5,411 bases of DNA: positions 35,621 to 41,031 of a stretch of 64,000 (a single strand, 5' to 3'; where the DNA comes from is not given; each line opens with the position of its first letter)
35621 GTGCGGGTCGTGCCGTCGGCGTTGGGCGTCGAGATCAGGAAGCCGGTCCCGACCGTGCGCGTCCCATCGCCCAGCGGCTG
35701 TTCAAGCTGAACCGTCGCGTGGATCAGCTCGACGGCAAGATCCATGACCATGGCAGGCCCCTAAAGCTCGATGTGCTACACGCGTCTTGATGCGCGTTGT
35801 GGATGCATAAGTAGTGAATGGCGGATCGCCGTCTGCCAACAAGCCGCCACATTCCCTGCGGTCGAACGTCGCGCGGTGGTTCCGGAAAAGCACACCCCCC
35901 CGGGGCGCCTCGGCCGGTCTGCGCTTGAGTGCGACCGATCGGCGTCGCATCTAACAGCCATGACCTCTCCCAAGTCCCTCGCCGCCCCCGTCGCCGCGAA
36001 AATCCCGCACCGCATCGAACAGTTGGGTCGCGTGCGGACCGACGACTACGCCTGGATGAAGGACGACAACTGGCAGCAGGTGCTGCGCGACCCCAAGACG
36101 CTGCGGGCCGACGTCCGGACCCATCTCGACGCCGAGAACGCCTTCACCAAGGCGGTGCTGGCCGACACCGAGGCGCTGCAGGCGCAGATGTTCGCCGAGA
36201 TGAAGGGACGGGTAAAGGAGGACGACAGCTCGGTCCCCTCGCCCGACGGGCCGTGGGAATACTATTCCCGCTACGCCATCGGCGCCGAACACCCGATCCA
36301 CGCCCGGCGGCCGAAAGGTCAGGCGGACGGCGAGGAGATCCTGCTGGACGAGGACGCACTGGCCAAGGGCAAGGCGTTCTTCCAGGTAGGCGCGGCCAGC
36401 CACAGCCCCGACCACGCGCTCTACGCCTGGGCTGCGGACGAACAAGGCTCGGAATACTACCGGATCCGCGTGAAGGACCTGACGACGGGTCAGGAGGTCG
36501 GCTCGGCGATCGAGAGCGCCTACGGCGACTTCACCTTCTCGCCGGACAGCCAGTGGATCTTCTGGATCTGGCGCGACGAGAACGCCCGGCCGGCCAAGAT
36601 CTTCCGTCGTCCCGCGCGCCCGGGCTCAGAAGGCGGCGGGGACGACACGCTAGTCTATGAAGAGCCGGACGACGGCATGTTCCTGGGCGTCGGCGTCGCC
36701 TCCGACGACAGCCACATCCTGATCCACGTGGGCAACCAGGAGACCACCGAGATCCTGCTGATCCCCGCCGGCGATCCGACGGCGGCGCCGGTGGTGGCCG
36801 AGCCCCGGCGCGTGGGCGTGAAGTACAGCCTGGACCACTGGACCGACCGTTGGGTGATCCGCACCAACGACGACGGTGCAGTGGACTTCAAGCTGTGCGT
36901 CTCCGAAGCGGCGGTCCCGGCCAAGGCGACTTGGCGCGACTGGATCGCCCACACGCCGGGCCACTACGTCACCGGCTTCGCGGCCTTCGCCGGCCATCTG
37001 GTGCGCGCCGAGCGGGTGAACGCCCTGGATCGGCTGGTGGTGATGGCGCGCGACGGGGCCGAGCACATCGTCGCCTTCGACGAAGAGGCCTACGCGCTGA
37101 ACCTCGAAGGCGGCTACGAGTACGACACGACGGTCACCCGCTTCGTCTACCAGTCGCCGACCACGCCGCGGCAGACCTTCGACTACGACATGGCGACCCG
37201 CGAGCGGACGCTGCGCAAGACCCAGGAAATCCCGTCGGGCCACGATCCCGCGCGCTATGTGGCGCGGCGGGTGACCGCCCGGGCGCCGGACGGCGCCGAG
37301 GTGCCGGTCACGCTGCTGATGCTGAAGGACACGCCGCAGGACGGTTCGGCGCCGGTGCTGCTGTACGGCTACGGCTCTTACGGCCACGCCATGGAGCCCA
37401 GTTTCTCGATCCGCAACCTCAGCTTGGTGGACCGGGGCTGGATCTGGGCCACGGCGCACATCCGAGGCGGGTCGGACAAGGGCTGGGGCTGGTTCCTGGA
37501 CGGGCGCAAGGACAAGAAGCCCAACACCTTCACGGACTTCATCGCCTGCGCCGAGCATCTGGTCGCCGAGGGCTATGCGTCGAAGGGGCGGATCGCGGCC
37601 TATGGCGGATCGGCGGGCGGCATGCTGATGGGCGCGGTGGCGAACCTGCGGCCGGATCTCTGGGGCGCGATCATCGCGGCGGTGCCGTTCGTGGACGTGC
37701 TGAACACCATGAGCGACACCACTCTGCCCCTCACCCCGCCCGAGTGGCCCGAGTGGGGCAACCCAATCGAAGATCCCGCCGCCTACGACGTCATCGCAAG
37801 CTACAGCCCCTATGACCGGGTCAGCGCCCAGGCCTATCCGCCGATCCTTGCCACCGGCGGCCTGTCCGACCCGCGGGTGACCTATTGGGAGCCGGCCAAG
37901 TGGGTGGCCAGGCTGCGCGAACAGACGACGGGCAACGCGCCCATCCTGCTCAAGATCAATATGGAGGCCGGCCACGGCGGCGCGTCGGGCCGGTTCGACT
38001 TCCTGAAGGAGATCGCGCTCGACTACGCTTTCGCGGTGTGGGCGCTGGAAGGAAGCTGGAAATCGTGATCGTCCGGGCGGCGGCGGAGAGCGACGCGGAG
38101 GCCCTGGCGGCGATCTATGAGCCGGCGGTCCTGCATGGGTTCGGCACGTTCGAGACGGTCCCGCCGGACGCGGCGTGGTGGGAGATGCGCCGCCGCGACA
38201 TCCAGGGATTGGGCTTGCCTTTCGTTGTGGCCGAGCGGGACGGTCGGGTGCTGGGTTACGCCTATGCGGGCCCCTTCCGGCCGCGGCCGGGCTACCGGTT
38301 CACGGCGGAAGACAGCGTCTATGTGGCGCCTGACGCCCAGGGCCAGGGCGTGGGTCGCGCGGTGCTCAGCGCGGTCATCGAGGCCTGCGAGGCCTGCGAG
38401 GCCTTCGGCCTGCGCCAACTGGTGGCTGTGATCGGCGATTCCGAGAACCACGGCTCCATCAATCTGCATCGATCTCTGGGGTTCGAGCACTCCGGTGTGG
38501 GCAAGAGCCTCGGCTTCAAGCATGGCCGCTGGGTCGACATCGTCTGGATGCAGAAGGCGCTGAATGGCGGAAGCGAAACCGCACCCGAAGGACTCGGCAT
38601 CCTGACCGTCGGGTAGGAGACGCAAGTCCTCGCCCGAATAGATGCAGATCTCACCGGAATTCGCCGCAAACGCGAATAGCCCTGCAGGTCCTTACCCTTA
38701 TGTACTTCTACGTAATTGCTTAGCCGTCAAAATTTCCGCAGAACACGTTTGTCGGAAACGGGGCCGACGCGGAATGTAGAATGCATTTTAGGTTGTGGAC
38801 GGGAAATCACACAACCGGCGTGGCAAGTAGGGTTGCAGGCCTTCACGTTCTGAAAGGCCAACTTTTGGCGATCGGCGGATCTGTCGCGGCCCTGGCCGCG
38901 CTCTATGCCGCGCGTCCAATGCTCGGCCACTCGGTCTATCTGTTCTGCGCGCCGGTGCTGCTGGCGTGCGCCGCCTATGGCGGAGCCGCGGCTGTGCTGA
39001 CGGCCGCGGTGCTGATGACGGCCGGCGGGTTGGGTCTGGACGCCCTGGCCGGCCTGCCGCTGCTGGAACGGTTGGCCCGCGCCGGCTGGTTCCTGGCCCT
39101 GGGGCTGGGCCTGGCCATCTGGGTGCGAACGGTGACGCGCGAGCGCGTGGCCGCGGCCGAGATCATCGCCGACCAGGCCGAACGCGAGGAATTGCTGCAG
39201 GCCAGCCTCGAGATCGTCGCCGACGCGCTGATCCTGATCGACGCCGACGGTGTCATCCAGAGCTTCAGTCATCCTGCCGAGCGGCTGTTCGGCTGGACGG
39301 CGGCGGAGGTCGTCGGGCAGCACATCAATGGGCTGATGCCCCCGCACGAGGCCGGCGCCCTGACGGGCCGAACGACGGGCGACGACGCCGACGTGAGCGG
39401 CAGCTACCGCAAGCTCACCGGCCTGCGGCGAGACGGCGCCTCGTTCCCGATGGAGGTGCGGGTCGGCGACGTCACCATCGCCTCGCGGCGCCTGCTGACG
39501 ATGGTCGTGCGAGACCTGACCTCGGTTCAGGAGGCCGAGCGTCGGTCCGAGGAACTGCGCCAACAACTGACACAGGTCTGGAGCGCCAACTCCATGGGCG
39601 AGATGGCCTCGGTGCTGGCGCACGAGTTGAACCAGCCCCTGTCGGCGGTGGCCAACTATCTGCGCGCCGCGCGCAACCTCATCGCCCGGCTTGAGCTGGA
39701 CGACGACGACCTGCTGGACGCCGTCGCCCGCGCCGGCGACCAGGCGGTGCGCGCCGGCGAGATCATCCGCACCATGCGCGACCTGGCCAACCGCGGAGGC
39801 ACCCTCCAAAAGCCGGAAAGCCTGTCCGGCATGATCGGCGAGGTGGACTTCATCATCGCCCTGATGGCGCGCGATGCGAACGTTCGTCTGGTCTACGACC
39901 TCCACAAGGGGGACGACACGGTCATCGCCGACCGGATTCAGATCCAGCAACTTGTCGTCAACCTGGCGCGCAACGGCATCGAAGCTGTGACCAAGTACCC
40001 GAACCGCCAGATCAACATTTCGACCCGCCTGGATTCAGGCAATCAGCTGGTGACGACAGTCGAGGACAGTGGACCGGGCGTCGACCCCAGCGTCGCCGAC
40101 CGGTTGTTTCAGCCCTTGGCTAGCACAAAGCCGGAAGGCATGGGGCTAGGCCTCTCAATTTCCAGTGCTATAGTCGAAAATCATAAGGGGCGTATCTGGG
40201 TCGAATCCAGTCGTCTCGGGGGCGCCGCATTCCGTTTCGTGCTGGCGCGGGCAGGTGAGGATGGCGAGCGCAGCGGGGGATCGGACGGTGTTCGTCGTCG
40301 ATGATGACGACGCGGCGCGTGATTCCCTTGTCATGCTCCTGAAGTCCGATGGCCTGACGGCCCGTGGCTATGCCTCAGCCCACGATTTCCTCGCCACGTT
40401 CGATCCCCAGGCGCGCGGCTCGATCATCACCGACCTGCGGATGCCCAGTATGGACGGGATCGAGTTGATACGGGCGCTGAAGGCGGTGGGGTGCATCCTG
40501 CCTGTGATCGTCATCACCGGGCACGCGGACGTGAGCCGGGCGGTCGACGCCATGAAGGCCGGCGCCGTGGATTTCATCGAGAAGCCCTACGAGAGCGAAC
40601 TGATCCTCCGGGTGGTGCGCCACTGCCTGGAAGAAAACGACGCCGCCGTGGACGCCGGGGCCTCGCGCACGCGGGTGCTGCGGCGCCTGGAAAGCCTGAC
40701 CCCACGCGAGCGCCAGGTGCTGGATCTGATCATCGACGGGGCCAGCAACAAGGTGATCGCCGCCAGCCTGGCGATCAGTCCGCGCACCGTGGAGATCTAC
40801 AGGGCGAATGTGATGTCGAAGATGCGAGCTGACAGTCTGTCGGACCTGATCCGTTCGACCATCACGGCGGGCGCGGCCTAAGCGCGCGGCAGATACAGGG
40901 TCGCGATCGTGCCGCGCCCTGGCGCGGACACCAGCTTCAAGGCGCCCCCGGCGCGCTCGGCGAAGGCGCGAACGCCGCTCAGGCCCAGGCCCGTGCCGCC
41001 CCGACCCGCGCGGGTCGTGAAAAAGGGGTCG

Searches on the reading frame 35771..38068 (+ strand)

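Call 69: search_protein_families(library=pfam, proteins=[window:35771-38068:+], max_evalue=0.001)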
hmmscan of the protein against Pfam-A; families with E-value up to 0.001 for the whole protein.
window:35771-38068:+ (765 aa): 3 families
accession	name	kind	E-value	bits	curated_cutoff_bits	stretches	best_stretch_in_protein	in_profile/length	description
PF02897.21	Peptidase_S9_N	-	2.7e-75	254.1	24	1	73-484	1-413/414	Prolyl oligopeptidase, N-terminal beta-propeller domain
PF00326.27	Peptidase_S9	-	1.3e-61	208.2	22.6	1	543-760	1-211/213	Prolyl oligopeptidase family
PF02129.25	Peptidase_S15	-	1.2e-06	28.9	23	1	510-647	4-137/262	X-Pro dipeptidyl-peptidase (S15 family)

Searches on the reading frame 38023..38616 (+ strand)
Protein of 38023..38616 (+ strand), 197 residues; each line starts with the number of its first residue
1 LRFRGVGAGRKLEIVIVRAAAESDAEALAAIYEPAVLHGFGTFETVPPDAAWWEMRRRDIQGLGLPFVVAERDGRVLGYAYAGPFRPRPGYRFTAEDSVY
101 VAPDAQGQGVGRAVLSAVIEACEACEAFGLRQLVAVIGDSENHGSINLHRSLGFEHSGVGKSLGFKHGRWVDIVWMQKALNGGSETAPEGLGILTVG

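Call 69: search_protein_families(library=pfam, proteins=[window:38023-38616:+], max_evalue=0.001)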
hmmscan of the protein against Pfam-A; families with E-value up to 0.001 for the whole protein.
window:38023-38616:+ (197 aa): 5 families
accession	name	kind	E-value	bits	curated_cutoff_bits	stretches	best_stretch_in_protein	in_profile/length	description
PF00583.31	Acetyltransf_1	-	5.7e-17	62.5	20.7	1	53-154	22-116/116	Acetyltransferase (GNAT) family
PF13420.13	Acetyltransf_4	-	1.5e-14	54.7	24.3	1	18-175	2-155/155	Acetyltransferase (GNAT) domain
PF13508.13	Acetyltransf_7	-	2.2e-12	47.6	27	1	67-155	5-83/84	Acetyltransferase (GNAT) domain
PF13302.13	Acetyltransf_3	-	1.6e-11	45.5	25.4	1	16-155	3-138/138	Acetyltransferase (GNAT) domain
PF13673.13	Acetyltransf_10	-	9.8e-05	22.8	23.6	1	61-126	27-84/128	Acetyltransferase (GNAT) domain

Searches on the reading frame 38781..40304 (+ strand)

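Call 4: search_protein_families(library=ncbifam, proteins=[window:38781-40304:+], max_evalue=0.001)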
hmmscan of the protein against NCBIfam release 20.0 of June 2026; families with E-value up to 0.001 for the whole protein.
window:38781-40304:+ (507 aa): 73 families (the best 25 are shown)
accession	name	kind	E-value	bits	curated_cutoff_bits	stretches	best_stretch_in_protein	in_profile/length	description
NF041777.1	sens_FixL_Rhizob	equivalog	3.3e-96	322.9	850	1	133-491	119-482/485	sensor protein FixL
NF008468.0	PRK11360.1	equivalog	1.1e-38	133.1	646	1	138-493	269-611/616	two-component system sensor histidine kinase AtoS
NF040750.1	tetrathio_HK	equivalog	1.1e-30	106.7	750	1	242-476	308-540/555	tetrathionate respiration histidine kinase TtrS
NF010411.0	PRK13837.1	equivalog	1.1e-27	96.5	647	1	240-488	418-673/828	two-component system VirA-like sensor kinase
NF047794.1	HisKinPtgB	equivalog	4.1e-27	94.7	1000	1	258-477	428-642/656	two-component system sensor histidine kinase PgtB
NF052573.1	HisKinEspAMyxo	equivalog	4.4e-27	94.4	1400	1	132-494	248-615/755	serine histidine kinase EspA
NF052574.1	HisKinEspCMyxo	equivalog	1.2e-23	83.3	1200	1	26-492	177-639/785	serine histidine kinase EspC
NF008293.1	PRK11073.1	equivalog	1.1e-22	80.7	240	1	142-476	12-334/349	nitrogen regulation protein NR(II)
NF047466.1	hybrid_RR_LvrB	exception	3.5e-22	79.1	500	1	220-478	101-364/377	hybrid histidine kinase/response regulator LvrB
NF007688.0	PRK10364.1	equivalog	4.1e-22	78.5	479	1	251-491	219-452/460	two-component system sensor histidine kinase ZraS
TIGR00229.1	sensory_box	domain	4.9e-22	78.4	22.9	1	133-255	1-125/126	PAS domain S-box protein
NF046026.1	HisKinCckACaul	equivalog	1.3e-21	76.4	1000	1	257-490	287-532/678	cell cycle histidine kinase CckA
NF047497.1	HK_LIC_12097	equivalog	1.3e-19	70.2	500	1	243-478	125-355/367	LIC_12097 family sensor histidine kinase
TIGR02966.1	phoR_proteo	equivalog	1.4e-19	70.3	334.2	1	137-487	6-332/333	phosphate regulon sensor histidine kinase PhoR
TIGR02916.1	PEP_his_kin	equivalog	2.7e-19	69.2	300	1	257-488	460-678/679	XrtA/PEP-CTERM system histidine kinase PrsK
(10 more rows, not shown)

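Call 5: search_protein_families(library=pfam, proteins=[window:38781-40304:+], max_evalue=0.001)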
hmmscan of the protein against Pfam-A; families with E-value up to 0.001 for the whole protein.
window:38781-40304:+ (507 aa): 4 families
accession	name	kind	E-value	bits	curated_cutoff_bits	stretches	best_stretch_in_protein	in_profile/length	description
PF02518.31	HATPase_c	-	7.5e-21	75.1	26.4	1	384-489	2-108/111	Histidine kinase-, DNA gyrase B-, and HSP90-like ATPase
PF00989.32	PAS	-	6.1e-11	42.8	22.6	1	139-245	3-112/113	PAS fold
PF00512.31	HisKA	-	6.2e-09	36.2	26.9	1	272-337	2-62/66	His Kinase A (phospho-acceptor) domain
PF13426.13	PAS_9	-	5.1e-06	27.1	27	1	148-247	2-102/103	PAS domain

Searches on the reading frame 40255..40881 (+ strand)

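Call 4: search_protein_families(library=ncbifam, proteins=[window:40255-40881:+], max_evalue=0.001)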
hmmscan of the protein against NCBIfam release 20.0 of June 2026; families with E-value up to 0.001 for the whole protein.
window:40255-40881:+ (208 aa): 102 families (the best 25 are shown)
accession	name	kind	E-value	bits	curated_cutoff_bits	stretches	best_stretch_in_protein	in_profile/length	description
NF006900.1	PRK09390.1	equivalog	3.2e-77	258.7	255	1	9-206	4-201/203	response regulator FixJ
NF040749.1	tetrathio_RR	equivalog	3.8e-46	157.2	290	1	12-200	2-186/191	tetrathionate respiration response regulator TtrR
NF011896.0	PRK15369.1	equivalog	8.7e-25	87.6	242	1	57-201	53-203/211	two component system response regulator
NF047793.1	ResRegPgtA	equivalog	3e-24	85.6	650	1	10-134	6-130/414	two-component system response regulator PgtA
TIGR01818.1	ntrC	equivalog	3e-23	82.4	558.6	1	12-138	1-127/463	nitrogen regulation protein NR(I)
NF051870.1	NAssimRespRegNtrX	equivalog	2.3e-22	79.5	600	1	11-133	3-127/452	nitrogen assimilation response regulator NtrX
NF008176.1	PRK10923.1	equivalog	2.7e-21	75.7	620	1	11-126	5-124/469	nitrogen regulation protein NR(I)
NF008469.0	PRK11361.1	equivalog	3.5e-20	72.1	714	1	10-126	5-121/461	acetoacetate metabolism transcriptional regulator AtoC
NF045505.1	RR_RssB_Pseudo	equivalog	1.9e-19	70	700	1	10-138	6-135/394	two-component system response regulator RssB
NF007935.0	PRK10651.1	equivalog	1.7e-18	66.6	250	1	9-194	6-202/216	two-component system response regulator NarL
NF040689.1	MtrAB_MtrA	equivalog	9.2e-18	64.4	300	1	12-130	1-118/219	MtrAB system response regulator MtrA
NF052445.1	RespRegMctR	equivalog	2.9e-17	62.8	300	1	42-206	36-203/205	two-component system response regulator MctR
NF053512.1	nitric_RR_NosR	exception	4e-17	62.3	400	1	12-131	1-121/422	response regulator c-di-GMP phosphodiesterase, NosR family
NF047785.1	respo_reg_MadR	equivalog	4.9e-17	62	300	1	12-197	3-198/209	MadR family response regulator transcription factor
NF007685.0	PRK10360.1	equivalog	8.5e-17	61.6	258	1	11-198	3-188/196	response regulator transcription factor UhpA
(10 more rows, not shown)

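Call 5: search_protein_families(library=pfam, proteins=[window:40255-40881:+], max_evalue=0.001)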
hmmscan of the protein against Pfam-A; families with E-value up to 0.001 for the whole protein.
window:40255-40881:+ (208 aa): 3 families
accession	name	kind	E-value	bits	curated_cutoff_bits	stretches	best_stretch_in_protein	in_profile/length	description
PF00072.30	Response_reg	-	1.1e-25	90.4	30.2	1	12-121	1-110/111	Response regulator receiver domain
PF00196.25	GerE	-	8.9e-21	73.7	23.5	1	146-200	1-55/57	Bacterial regulatory proteins, luxR family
PF08281.18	Sigma70_r4_2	-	2e-07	31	25.7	1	140-187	3-51/54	Sigma-70, region 4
